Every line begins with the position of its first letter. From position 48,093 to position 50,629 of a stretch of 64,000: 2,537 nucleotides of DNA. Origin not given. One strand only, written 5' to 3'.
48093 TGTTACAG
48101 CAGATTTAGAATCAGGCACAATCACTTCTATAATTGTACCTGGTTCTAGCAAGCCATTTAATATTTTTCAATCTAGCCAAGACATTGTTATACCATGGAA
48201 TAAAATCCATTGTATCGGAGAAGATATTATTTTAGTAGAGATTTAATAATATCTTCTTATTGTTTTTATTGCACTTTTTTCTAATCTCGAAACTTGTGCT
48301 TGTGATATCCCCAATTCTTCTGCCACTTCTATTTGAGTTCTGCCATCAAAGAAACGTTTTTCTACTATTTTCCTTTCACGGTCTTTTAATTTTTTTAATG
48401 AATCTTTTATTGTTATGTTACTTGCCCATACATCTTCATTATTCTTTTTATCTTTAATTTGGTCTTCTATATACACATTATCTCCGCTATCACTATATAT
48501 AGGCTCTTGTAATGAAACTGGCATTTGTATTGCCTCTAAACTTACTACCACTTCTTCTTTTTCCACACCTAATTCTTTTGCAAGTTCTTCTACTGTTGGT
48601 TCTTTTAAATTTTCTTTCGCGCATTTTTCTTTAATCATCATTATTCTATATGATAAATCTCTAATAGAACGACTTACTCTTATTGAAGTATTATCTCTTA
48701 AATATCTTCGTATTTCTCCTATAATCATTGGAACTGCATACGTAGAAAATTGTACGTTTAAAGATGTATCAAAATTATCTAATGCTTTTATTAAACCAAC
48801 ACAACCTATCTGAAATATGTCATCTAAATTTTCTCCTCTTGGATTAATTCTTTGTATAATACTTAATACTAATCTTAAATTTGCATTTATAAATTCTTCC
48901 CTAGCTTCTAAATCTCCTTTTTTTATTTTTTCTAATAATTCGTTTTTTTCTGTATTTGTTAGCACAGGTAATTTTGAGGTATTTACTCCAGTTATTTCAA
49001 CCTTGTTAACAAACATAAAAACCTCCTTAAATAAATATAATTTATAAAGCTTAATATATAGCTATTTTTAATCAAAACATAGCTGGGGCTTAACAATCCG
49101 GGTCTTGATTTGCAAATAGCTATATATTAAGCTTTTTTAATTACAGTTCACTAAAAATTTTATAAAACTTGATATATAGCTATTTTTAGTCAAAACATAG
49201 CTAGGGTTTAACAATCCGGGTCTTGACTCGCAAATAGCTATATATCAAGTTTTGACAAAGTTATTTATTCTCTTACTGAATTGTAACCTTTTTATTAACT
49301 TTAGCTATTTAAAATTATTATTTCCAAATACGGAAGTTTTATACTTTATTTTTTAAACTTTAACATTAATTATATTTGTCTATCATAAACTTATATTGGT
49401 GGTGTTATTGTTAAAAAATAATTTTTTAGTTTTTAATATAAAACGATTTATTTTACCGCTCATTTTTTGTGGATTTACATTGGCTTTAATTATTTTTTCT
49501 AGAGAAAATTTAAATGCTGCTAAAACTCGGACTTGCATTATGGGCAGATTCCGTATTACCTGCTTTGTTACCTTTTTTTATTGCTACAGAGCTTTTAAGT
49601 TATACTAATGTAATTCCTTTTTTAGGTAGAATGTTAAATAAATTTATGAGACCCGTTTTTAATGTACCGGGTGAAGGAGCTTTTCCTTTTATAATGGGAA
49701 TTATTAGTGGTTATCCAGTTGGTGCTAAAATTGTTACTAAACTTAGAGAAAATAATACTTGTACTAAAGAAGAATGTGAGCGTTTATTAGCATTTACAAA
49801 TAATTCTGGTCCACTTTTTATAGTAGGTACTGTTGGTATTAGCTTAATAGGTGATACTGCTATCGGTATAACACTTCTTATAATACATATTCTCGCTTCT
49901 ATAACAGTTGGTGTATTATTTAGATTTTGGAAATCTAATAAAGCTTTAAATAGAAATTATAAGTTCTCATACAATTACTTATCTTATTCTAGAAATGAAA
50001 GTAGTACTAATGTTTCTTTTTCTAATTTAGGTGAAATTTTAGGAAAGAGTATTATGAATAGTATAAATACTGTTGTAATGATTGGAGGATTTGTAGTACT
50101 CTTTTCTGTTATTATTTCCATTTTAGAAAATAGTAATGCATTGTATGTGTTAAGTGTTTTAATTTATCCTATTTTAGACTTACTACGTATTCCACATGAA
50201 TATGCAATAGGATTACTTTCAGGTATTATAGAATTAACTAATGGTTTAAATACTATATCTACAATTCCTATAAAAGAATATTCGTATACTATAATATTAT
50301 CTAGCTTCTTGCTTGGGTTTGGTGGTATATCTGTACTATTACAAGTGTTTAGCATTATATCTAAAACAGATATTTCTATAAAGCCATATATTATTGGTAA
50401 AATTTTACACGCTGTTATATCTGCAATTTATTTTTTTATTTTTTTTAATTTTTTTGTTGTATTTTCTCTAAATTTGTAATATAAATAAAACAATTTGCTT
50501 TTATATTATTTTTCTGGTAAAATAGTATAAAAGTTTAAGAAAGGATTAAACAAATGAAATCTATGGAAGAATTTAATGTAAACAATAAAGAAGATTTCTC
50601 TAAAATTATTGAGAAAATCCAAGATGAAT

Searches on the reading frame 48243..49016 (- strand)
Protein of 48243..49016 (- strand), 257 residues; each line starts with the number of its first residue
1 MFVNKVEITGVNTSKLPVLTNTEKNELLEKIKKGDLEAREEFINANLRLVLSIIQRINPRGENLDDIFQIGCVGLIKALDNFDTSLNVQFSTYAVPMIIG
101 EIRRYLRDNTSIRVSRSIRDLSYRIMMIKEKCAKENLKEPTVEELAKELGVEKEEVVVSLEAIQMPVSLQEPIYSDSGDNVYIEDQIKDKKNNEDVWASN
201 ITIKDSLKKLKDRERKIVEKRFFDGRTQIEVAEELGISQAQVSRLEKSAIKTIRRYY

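Call 11: search_protein_families(library=pfam, proteins=[window:48243-49016:-])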
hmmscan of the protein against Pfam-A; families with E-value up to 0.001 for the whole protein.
window:48243-49016:- (257 aa): 8 families
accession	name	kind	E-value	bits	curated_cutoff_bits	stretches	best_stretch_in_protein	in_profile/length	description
PF04542.20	Sigma70_r2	-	1.5e-17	63.6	24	1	43-110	2-69/71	Sigma-70 region 2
PF04545.22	Sigma70_r4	-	3.8e-15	55.6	24.1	1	207-254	2-49/50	Sigma-70, region 4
PF04539.22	Sigma70_r3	-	6.4e-11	42.6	25.3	1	123-177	4-58/78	Sigma-70 region 3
PF07638.17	Sigma70_ECF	-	1.3e-06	28.9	21.1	1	205-244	128-170/185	ECF sigma factor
PF08281.18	Sigma70_r4_2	-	1.8e-06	27.9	25.7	1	204-242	5-43/54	Sigma-70, region 4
PF01381.28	HTH_3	-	3e-06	27.6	23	1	225-248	9-32/55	Helix-turn-helix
PF16509.11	KORA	-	0.00025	21.6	26.7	1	203-251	9-56/84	TrfB plasmid transcriptional repressor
PF12802.13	MarR_2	-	0.001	19.7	27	0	224-245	19-40/61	MarR family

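Call 49: find_encoding_contigs(protein=window:48243-49016:-, flank=3000, max_places=10)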
Protein window:48243-49016:- (257 aa): 8 contigs read that carry it; 6 places shown.
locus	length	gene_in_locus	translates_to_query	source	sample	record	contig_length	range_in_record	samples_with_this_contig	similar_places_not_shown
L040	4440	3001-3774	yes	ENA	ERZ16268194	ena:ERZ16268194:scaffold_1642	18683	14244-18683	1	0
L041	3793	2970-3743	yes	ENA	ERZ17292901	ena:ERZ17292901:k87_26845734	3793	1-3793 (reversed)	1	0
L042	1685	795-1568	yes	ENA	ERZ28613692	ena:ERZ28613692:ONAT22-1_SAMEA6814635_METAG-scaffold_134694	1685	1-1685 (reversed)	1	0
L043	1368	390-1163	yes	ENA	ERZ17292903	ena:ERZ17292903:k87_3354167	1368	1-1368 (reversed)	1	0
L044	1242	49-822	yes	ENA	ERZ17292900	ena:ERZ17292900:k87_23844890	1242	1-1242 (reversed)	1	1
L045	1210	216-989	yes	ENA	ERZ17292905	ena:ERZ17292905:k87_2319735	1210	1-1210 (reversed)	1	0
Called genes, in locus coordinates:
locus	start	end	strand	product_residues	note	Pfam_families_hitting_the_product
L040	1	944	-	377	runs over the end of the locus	-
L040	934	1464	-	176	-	PF04542:Sigma70_r2, PF08281:Sigma70_r4_2, PF04545:Sigma70_r4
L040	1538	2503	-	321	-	PF07670:Gate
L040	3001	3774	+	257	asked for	PF07638:Sigma70_ECF (faint), PF04542:Sigma70_r2, PF04539:Sigma70_r3, PF01381:HTH_3 (faint), PF08281:Sigma70_r4_2 (weak), PF04545:Sigma70_r4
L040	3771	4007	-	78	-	PF05239:PRC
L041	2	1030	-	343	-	?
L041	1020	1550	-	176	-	PF04542:Sigma70_r2, PF08281:Sigma70_r4_2, PF04545:Sigma70_r4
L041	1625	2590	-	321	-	PF07670:Gate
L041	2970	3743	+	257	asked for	PF07638:Sigma70_ECF (faint), PF04542:Sigma70_r2, PF04539:Sigma70_r3, PF01381:HTH_3 (faint), PF08281:Sigma70_r4_2 (weak), PF04545:Sigma70_r4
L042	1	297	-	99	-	?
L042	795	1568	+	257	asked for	PF07638:Sigma70_ECF (faint), PF04542:Sigma70_r2, PF04539:Sigma70_r3, PF01381:HTH_3 (faint), PF08281:Sigma70_r4_2 (weak), PF04545:Sigma70_r4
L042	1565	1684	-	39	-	?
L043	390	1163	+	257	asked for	PF07638:Sigma70_ECF (faint), PF04542:Sigma70_r2, PF04539:Sigma70_r3, PF01381:HTH_3 (faint), PF08281:Sigma70_r4_2 (weak), PF04545:Sigma70_r4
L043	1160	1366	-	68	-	?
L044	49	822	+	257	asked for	PF07638:Sigma70_ECF (faint), PF04542:Sigma70_r2, PF04539:Sigma70_r3, PF01381:HTH_3 (faint), PF08281:Sigma70_r4_2 (weak), PF04545:Sigma70_r4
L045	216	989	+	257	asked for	PF07638:Sigma70_ECF (faint), PF04542:Sigma70_r2, PF04539:Sigma70_r3, PF01381:HTH_3 (faint), PF08281:Sigma70_r4_2 (weak), PF04545:Sigma70_r4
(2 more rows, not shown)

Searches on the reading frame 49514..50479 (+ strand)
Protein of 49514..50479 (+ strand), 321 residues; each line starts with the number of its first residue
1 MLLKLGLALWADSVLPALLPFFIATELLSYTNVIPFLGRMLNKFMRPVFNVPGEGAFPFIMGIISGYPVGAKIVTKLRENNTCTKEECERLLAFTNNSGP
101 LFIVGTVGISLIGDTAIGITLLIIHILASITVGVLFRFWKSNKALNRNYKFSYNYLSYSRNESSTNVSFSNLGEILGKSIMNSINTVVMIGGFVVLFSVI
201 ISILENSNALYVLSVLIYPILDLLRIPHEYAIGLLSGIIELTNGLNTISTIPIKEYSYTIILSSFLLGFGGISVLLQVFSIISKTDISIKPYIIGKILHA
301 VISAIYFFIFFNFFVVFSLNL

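Call 45: search_protein_families(library=pfam, proteins=[window:49514-50479:+], max_evalue=0.00001)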
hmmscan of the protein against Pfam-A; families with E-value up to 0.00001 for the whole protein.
window:49514-50479:+ (321 aa): 1 family
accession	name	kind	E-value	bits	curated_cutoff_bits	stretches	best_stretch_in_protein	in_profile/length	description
PF07670.19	Gate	-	1.7e-21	77.1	29.6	2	13-93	3-85/104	Nucleoside recognition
